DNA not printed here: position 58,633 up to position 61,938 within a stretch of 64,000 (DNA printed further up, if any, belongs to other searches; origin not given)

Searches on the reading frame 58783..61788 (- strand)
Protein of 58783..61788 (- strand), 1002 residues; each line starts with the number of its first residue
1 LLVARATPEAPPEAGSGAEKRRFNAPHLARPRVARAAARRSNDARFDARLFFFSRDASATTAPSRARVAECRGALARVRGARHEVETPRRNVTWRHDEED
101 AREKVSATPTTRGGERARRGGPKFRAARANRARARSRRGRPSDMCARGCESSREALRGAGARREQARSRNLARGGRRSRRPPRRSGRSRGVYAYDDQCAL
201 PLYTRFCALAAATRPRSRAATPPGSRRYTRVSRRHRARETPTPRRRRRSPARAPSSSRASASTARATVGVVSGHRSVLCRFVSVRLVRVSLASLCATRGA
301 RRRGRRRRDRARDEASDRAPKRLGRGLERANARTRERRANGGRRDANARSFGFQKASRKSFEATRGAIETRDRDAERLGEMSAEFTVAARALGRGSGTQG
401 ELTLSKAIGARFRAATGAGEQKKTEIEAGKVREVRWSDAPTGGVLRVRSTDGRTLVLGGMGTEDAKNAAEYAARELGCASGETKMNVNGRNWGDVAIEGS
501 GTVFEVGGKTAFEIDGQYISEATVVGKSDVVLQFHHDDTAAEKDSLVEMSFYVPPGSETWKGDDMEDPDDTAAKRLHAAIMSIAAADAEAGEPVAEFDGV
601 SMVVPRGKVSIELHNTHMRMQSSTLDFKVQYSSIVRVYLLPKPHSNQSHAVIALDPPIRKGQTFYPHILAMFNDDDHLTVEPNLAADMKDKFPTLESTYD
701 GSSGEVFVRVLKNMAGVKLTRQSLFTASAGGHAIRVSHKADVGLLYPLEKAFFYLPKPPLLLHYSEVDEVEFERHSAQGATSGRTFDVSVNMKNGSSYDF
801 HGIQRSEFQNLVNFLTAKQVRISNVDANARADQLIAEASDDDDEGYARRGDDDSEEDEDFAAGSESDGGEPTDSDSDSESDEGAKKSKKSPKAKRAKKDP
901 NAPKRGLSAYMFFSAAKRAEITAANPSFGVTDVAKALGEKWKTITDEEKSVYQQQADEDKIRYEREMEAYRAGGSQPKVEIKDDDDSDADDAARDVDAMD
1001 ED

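Call 39: search_protein_families(library=pfam, proteins=[window:58783-61788:-], max_evalue=0.0001)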
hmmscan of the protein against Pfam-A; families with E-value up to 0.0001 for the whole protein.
window:58783-61788:- (1002 aa): 7 families
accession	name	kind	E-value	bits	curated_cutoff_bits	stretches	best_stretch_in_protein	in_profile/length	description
PF21103.3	PH1_SSRP1-like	-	2e-30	105.8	27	1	594-718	3-129/130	SSRP1 PH domain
PF03531.20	SSrecog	-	7.7e-23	80.7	22.2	1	489-555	1-68/69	Structure-specific recognition protein (SSRP1)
PF08512.18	Rttp106-like_middle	-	1.8e-21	76.7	25.5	1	733-824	2-91/91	Histone chaperone Rttp106-like, middle domain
PF00505.25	HMG_box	-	7.5e-20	71.6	25.4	1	903-971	1-69/69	HMG (high mobility group) box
PF09011.16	HMG_box_2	-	1.5e-17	64.5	22.4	1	900-970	1-71/72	HMG-box domain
PF17292.8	POB3_N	-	9.6e-15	55.3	23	1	394-478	9-89/93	POB3-like N-terminal PH domain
PF24815.1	HMG_WDHD1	-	1e-05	25.8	51.6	1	909-954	4-50/51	WDHD1 HMG box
